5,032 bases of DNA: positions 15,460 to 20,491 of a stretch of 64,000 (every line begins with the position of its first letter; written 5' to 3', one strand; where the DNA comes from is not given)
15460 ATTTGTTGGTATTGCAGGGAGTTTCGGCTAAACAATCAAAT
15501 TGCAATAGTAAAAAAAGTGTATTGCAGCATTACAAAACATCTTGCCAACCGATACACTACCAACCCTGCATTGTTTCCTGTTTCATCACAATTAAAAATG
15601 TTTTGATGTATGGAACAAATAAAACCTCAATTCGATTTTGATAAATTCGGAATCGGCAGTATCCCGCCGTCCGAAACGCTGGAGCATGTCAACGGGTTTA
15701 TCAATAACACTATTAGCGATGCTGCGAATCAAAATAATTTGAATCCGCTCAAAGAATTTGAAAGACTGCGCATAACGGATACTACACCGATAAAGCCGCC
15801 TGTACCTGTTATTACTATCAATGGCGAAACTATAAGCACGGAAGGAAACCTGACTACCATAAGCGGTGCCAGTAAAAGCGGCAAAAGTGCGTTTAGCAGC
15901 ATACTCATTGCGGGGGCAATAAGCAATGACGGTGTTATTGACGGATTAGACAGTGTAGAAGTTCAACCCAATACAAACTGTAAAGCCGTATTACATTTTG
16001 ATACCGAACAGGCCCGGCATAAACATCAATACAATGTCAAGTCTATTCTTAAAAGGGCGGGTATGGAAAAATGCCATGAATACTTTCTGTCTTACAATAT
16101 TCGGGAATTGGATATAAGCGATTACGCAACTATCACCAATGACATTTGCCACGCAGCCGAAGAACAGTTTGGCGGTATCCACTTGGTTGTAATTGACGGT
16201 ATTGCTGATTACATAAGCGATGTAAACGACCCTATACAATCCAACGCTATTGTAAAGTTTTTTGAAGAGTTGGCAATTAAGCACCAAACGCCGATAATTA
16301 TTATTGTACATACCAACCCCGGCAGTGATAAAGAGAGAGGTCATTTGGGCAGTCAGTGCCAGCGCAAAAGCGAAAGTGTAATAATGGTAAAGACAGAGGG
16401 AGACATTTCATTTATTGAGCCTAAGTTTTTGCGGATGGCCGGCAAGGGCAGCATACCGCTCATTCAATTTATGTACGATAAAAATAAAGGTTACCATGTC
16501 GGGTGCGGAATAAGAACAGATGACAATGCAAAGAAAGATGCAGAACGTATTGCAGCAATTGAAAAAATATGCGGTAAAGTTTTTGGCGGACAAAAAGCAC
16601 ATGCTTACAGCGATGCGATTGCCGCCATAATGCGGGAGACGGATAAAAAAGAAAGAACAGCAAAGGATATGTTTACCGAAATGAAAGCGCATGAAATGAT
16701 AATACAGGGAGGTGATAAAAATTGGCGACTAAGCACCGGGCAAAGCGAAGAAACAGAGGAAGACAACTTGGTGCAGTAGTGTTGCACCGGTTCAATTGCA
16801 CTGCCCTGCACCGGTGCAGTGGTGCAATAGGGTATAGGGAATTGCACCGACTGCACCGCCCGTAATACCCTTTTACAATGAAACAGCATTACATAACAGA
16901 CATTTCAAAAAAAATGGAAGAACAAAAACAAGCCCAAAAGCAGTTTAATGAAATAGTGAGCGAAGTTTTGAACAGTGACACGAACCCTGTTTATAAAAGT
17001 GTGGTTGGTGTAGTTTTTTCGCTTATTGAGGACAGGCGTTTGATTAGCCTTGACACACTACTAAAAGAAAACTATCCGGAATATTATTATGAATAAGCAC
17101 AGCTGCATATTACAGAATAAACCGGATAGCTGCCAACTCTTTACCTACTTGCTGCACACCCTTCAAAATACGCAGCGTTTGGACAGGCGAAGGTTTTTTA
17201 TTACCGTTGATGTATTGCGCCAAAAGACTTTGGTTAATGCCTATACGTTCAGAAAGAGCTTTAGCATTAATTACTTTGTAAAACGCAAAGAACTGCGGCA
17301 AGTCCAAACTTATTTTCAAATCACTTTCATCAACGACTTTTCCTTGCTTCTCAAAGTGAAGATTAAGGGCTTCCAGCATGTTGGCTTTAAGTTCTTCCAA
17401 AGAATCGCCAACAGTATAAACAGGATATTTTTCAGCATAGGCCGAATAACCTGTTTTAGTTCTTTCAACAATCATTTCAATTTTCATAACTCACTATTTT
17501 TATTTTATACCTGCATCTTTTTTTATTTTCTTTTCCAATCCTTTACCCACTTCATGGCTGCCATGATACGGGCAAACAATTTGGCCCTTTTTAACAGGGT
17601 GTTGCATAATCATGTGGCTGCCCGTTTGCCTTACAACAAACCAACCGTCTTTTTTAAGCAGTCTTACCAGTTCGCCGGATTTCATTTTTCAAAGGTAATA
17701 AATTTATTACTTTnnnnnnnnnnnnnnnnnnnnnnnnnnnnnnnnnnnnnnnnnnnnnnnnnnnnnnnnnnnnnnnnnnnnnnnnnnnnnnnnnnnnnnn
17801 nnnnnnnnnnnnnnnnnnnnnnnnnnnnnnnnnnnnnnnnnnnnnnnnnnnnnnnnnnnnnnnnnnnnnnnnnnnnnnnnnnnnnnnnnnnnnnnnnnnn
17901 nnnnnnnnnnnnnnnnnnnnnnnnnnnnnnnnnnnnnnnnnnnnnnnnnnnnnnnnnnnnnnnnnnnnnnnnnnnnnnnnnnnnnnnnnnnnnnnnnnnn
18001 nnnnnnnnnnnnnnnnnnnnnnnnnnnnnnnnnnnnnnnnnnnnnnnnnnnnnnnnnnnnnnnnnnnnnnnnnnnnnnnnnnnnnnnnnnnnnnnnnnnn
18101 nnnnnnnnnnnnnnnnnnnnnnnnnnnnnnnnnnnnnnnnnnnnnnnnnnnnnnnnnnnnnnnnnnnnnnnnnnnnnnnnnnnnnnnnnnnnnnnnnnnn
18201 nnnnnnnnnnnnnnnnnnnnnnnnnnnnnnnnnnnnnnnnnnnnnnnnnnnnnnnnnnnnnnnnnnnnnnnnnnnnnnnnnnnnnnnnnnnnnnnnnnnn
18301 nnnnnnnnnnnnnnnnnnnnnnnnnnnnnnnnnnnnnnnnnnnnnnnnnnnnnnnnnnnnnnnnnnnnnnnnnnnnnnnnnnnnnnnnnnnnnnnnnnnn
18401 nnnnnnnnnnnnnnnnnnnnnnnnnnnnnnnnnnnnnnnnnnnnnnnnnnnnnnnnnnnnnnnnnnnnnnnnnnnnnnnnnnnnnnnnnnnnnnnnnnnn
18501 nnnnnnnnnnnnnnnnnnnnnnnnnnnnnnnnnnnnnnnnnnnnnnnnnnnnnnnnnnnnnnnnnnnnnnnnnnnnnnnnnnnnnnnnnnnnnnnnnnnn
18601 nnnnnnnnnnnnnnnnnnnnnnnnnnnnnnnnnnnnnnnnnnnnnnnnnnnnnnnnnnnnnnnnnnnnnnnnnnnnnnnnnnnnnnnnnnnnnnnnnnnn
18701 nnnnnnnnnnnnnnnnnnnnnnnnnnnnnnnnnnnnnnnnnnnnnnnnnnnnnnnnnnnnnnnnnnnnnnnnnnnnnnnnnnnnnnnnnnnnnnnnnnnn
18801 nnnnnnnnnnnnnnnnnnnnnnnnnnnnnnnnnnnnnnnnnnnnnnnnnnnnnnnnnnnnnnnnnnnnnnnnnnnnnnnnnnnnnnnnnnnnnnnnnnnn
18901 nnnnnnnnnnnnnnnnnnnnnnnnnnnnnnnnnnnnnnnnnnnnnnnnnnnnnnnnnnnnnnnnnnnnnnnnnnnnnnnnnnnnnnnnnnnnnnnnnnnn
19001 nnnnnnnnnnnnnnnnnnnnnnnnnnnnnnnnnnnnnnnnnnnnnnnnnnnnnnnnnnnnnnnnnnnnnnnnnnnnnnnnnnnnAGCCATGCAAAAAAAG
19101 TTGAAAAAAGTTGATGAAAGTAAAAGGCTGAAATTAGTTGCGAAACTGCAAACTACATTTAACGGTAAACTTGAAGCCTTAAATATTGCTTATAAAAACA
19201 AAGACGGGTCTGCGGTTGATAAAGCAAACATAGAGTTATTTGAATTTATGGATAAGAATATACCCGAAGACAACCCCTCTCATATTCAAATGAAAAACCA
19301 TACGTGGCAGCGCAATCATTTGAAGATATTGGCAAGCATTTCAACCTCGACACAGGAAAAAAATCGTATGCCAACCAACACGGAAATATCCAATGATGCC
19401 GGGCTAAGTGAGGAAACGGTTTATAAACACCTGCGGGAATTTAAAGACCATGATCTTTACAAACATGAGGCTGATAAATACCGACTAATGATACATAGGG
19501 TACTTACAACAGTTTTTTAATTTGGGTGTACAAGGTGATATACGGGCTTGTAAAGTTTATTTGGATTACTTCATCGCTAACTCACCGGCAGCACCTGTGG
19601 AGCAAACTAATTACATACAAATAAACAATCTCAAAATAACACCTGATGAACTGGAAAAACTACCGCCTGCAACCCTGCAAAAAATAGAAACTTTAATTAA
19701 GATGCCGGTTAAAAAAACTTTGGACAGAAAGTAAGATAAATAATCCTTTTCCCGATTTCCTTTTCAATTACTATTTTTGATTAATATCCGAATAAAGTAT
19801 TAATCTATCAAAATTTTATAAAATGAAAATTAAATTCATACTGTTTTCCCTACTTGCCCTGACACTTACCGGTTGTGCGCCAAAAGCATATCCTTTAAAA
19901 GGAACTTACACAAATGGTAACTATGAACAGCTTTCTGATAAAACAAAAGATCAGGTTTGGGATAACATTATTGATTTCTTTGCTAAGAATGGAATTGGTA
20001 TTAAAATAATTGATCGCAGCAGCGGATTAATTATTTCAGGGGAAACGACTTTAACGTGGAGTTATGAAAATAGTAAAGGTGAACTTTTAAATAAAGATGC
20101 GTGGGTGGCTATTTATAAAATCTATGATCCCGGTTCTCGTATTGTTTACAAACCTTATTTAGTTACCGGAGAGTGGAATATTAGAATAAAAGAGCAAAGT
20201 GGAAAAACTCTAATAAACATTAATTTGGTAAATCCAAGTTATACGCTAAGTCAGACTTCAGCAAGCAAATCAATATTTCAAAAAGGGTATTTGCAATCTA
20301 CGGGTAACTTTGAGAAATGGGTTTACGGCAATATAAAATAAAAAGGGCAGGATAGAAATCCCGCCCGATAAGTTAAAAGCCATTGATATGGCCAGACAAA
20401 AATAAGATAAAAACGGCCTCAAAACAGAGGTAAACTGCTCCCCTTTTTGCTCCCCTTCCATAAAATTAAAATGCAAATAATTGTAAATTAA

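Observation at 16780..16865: Iteron-like TGCACCG repeat cluster with a perfect palindrome downstream of the RepA-like gene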

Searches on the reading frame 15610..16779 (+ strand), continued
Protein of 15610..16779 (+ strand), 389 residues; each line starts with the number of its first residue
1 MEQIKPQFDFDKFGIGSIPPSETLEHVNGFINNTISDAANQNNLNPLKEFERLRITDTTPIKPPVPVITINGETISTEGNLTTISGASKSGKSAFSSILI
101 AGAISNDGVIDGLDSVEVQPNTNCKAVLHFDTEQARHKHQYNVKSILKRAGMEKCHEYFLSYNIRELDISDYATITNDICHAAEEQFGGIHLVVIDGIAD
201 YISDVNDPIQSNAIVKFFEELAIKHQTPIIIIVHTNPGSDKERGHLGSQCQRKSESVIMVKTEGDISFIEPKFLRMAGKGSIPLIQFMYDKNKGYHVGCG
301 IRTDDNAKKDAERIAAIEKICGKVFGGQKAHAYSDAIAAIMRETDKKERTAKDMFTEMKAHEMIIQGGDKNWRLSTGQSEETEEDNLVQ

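Call 64: get_annotated_region(hit=H2, flank=3500)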
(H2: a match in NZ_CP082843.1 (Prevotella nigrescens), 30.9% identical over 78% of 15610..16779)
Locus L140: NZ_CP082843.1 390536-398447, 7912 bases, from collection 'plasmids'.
description: Prevotella nigrescens strain FDAARGOS_1486 plasmid unnamed, complete sequence
organism: Prevotella nigrescens (NCBI taxid 28133)
taxonomy: Bacteria; Bacteroidota; Bacteroidia; Bacteroidales; Prevotellaceae; Prevotella; Prevotella nigrescens
host: -; source: -; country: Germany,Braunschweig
typing (MOB-suite, as given by PLSDB): non-mobilizable; mating-pair formation MPF_T
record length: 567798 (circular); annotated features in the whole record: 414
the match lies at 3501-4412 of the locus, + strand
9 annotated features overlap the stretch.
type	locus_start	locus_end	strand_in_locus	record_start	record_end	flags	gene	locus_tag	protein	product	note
CDS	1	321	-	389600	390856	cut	-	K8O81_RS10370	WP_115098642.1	Eco57I restriction-modification methylase domain-containing protein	GO:0006304 - DNA modification [Evidence IEA]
CDS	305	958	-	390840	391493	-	-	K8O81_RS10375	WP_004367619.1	master DNA invertase Mpi family serine-type recombinase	-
CDS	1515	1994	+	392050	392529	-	-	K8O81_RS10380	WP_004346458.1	hypothetical protein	-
CDS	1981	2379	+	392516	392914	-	-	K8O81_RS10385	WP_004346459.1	hypothetical protein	-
CDS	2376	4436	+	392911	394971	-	-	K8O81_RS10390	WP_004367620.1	bifunctional DNA primase/helicase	-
CDS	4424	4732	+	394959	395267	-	-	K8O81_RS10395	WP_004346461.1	helix-turn-helix domain-containing protein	-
CDS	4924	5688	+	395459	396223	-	-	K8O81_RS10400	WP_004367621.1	type IV toxin-antitoxin system AbiEi family antitoxin domain-containing protein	-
CDS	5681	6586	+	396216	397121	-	-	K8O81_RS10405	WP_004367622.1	nucleotidyl transferase AbiEii/AbiGii toxin family protein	-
CDS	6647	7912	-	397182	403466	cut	-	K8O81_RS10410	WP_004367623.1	helicase-related protein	-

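Call 65: get_annotated_region(hit=H4, flank=3500)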
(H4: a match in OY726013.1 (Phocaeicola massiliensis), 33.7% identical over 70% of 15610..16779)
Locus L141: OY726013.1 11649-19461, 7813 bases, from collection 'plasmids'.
description: Phocaeicola massiliensis strain Bacteroides massiliensis TSDC17.2-1.1 genome assembly, plasmid: 39
organism: Phocaeicola massiliensis (NCBI taxid 204516)
taxonomy: Bacteria; Bacteroidota; Bacteroidia; Bacteroidales; Bacteroidaceae; Phocaeicola; Phocaeicola massiliensis
host: -; source: -; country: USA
typing (MOB-suite, as given by PLSDB): non-mobilizable
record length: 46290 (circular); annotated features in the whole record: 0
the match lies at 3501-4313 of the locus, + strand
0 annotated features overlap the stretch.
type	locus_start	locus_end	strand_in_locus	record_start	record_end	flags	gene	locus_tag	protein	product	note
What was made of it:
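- Tried and rejected: They have a different architecture and were not pursued (calls 64, 65).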

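Call 69: search_protein_families(library=padloc, proteins=[window:15610-16779:+], max_evalue=0.01)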
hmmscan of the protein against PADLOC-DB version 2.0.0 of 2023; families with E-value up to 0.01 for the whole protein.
window:15610-16779:+ (389 aa): 1 family
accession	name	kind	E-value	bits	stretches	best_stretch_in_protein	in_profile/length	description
PDLC04140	mad8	-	0.0018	15.9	0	78-181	26-101/314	mads_8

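Call 77: search_protein_families(library=pfam, proteins=[L133:6341-7306:+, L133:5105-6178:+, L133:1420-2517:+, L133:4762-5115:+], max_evalue=0.01)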
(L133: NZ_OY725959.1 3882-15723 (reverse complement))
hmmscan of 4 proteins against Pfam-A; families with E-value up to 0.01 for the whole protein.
L133:6341-7306:+ (321 aa): 2 families
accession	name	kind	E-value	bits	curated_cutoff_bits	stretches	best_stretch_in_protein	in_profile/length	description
PF13155.12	Toprim_2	-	3.3e-14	53.4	22.1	1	193-286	2-88/88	Toprim-like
PF01807.25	Zn_ribbon_DnaG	-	2e-06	27.9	24.9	1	20-70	22-72/98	CHC2 zinc finger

L133:5105-6178:+ (357 aa): 1 family
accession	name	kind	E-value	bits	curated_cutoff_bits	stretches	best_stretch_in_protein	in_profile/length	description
PF13481.12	AAA_25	-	3.7e-07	30.4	27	1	52-207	32-194/195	AAA domain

L133:1420-2517:+ (365 aa): 13 families
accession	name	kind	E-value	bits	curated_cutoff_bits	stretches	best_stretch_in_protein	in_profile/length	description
PF13481.12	AAA_25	-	1.1e-15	58.2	27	1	45-201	17-193/195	AAA domain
PF13384.12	HTH_23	-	7.6e-07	29.2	24.6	1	297-331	9-43/50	Homeodomain-like domain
PF00196.25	GerE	-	7.8e-06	25.9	23.5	1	292-323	4-35/57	Bacterial regulatory proteins, luxR family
PF13542.12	HTH_Tnp_ISL3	-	2.2e-05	24.3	27.4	1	297-328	19-49/51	Helix-turn-helix domain of transposase family ISL3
PF13551.12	HTH_29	-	3.7e-05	24.2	28.1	1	296-331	2-38/64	Winged helix-turn helix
PF25787.1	HTH_SB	-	0.00012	22.2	43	1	297-332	14-49/53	Sleeping Beauty transposase HTH domain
PF02796.21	HTH_7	-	0.00025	21.6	23.8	1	297-325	13-41/45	Helix-turn-helix domain of resolvase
PF13936.12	HTH_38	-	0.0003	20.9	27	1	297-328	12-43/44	Helix-turn-helix domain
PF13518.12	HTH_28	-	0.00082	19.8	25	1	297-328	4-35/52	Helix-turn-helix domain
PF19610.4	DUF6115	-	0.00096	20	27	1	285-326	90-131/134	Family of unknown function (DUF6115)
PF13479.12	AAA_24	-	0.003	17.9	27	0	65-165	6-77/195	AAA domain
PF08281.18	Sigma70_r4_2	-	0.0051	16.9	25.7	1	298-331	18-52/54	Sigma-70, region 4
PF03796.21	DnaB_C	-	0.009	15.9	27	0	59-113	17-73/255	DnaB-like helicase C terminal domain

L133:4762-5115:+ (117 aa): 1 family
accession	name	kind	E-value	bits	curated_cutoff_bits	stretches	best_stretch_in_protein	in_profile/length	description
PF12728.13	HTH_17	-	1.4e-06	28.9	27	1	53-89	13-49/51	Helix-turn-helix domain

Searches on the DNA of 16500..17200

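Call 54: search_rna_families(source=window, start=16500, end=17200, threshold=evalue, max_evalue=1)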
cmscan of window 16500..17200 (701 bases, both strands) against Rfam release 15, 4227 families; matches with E-value up to 1: 2.
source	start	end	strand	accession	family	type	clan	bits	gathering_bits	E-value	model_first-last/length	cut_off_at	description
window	16819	16871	-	RF01840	ovine_lenti_FSE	Cis-reg; frameshift_element;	-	21.4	45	0.092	1-54/54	no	ribosomal frameshift element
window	16798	16869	-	RF03931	mir-2061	Gene; miRNA;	-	18.9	100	0.88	1-74/74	no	mir-2061 microRNA precursor family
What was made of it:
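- Tried and rejected: Only two sub-threshold chance hits (call 54).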

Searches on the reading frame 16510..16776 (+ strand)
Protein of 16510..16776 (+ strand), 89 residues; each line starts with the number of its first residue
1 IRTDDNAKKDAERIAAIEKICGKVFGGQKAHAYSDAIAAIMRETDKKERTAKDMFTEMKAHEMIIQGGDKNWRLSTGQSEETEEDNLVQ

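Call 60: predict_structure(alignment_id=A2)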
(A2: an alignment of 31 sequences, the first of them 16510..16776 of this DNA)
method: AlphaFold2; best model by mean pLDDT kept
length: 89 residues; sequences in the alignment: 31
mean_pLDDT: 85.5   pTM: 0.69
mean pLDDT of the five models: 85.5, 83.7, 83.0, 82.3, 81.9
residues with pLDDT >= 90: 58; 70-90: 13; 50-70: 16; < 50: 2
segments of 3 or more residues with pLDDT < 50: none
pLDDT, mean of each block of 10 residues (from residue 1): 67 91 92 97 96 95 94 77 58
secondary structure, 60 per line:
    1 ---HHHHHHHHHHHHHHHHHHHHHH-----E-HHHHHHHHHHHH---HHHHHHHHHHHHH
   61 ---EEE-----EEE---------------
elements in order: H4-25 H33-44 H48-60 E64-66 E72-74

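Call 63: fold_search(model_id=the predicted structure, library=pdb)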
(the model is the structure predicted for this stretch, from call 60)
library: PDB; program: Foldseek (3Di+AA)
matches with E <= 10: 1478; with E <= 0.001: 0
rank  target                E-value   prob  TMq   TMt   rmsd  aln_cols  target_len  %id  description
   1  5f8c_A                3.3e-02  0.97  0.42  0.14   5.8        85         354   13  Rv2258c-unbound (released 2016-06-29)
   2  5f8c_B                3.3e-02  0.97  0.42  0.13   5.8        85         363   13  Rv2258c-unbound (released 2016-06-29)
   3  5f8e_A                3.3e-02  0.97  0.41  0.13   5.8        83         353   12  Rv2258c-SAH (released 2016-06-29)
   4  5f8e_C                3.5e-02  0.97  0.44  0.14   6.0        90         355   12  Rv2258c-SAH (released 2016-06-29)
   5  1mkm_A                3.7e-02  1.00  0.52  0.21   2.5        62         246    8  CRYSTAL STRUCTURE OF THE THERMOTOGA MARITIMA ICLR (released 2002-09-11)
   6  3mq0_B                3.7e-02  1.00  0.52  0.22   3.2        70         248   18  Crystal Structure of Agobacterium tumefaciens repressor BlcR (released 2011-03-30)
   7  3eco_B                4.2e-02  0.99  0.53  0.39   3.5        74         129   14  Crystal structure of MepR, a transcription regulator of the Staphylococcus aureus multidrug efflux pump MepA (released 2009-02-10)
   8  3o2p_E                4.5e-02  1.00  0.56  0.57   4.0        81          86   11  A Dual E3 Mechanism for Rub1 Ligation to Cdc53: Dcn1(P)-Cdc53(WHB) (released 2010-09-15)
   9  2r3s_B                4.5e-02  0.99  0.54  0.18   3.6        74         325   12  CRYSTAL STRUCTURE OF A PUTATIVE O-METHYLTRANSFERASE (NPUN_R0239) FROM NOSTOC PUNCTIFORME PCC 73102 AT 2.15 A RESOLUTIO (released 2007-09-11)
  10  5f8f_B                4.5e-02  0.96  0.42  0.13   5.7        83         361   13  Rv2258c-SFG (released 2016-06-29)
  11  2xrn_B                4.8e-02  0.99  0.51  0.22   3.3        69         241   17  Crystal structure of TtgV (released 2010-12-01)
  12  4ets_A                5.1e-02  0.98  0.49  0.34   6.6        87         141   11  Crystal structure of Campylobacter jejuni ferric uptake regulator (released 2012-06-20)
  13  3mcz_A                5.5e-02  0.96  0.47  0.16   4.1        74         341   19  The Structure of an O-methyltransferase family protein from Burkholderia thailandensis. (released 2010-05-26)
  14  7cuo_B                6.2e-02  0.99  0.54  0.23   2.6        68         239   20  IclR transcription factor complexed with 4-hydroxybenzoic acid from Microbacterium hydrocarbonoxydans (released 2021-05-05)
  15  2qq9                  6.2e-02  0.99  0.50  0.24   2.9        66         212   11  Crystal Structure of DtxR(D6A C102D) Complexed with Nickel(II) (released 2007-10-30)
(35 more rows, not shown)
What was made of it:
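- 16522..16731 (+): Coding region of the C-terminal winged-helix domain (residues 305-374). Helix 348-360 is the recognition helix. Generic winged-helix fold hits to IclR, MarR and DtxR at E 0.03-0.1 (call 63).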

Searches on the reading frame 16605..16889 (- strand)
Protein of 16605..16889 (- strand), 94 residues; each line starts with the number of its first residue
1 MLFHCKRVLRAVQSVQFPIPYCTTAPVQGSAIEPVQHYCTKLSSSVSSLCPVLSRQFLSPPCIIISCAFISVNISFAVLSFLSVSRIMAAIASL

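Call 29: search_protein_families(library=pfam, proteins=[window:16605-16889:-], max_evalue=0.1)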
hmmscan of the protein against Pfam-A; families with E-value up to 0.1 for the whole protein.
window:16605-16889:- (94 aa): 0 families
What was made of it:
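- Tried and rejected: The minus-strand ORF 16605-16889 and the 72-aa ORF 16878-17096 have no family hits (call 29).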

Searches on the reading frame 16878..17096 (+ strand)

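Call 6: search_protein_families(library=pfam, proteins=[window:16878-17096:+], max_evalue=0.01)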
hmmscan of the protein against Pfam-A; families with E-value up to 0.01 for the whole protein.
window:16878-17096:+ (72 aa): 0 families

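Call 8: search_protein_families(library=ncbifam, proteins=[window:16878-17096:+], max_evalue=0.01)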
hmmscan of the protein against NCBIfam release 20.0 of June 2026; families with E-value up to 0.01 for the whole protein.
window:16878-17096:+ (72 aa): 0 families

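Call 11: search_protein_families(library=phrogs, proteins=[window:16878-17096:+], max_evalue=0.01)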
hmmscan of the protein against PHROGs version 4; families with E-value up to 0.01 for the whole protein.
window:16878-17096:+ (72 aa): 1 family
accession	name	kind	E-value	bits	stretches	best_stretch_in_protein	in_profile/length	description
phrog_14606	-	unknown function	0.0019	18.8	1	3-65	140-202/263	-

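Call 29: search_protein_families(library=pfam, proteins=[window:16878-17096:+], max_evalue=0.1)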
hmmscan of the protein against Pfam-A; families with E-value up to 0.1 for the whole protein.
window:16878-17096:+ (72 aa): 4 families
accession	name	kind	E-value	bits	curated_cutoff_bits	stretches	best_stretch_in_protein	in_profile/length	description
PF18389.7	TrmO_C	-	0.02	15.4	27.1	1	9-41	11-43/65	TrmO C-terminal domain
PF15503.11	PPP1R35_C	-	0.031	14.8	27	1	9-47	27-66/140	Protein phosphatase 1 regulatory subunit 35 C-terminus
PF03792.18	PBC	-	0.047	14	25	1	10-64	111-166/181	PBC domain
PF13583.11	Reprolysin_4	-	0.054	13.6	22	1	24-59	23-60/203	Metallo-peptidase family M12B Reprolysin-like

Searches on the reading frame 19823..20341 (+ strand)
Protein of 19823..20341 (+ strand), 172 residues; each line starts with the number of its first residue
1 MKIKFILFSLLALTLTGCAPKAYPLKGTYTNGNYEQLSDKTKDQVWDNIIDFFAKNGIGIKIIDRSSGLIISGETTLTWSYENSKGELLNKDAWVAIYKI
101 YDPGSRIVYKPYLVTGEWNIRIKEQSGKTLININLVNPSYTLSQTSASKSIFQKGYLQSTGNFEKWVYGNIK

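Call 8: search_protein_families(library=ncbifam, proteins=[window:19823-20341:+], max_evalue=0.01)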
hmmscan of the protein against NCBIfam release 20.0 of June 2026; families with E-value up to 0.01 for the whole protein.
window:19823-20341:+ (172 aa): 0 families

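Call 9: search_protein_families(library=pfam, proteins=[window:19823-20341:+], max_evalue=0.01)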
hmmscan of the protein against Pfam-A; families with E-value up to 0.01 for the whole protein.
window:19823-20341:+ (172 aa): 0 families

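Call 11: search_protein_families(library=phrogs, proteins=[window:19823-20341:+], max_evalue=0.01)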
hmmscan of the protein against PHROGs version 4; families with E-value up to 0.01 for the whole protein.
window:19823-20341:+ (172 aa): 1 family
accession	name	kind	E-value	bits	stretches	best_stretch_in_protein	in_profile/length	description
phrog_32568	-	tail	0.00011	23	1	64-156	29-120/177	tail fiber protein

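Call 69: search_protein_families(library=padloc, proteins=[window:19823-20341:+], max_evalue=0.01)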
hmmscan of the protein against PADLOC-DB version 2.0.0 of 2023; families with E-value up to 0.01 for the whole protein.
window:19823-20341:+ (172 aa): 0 families
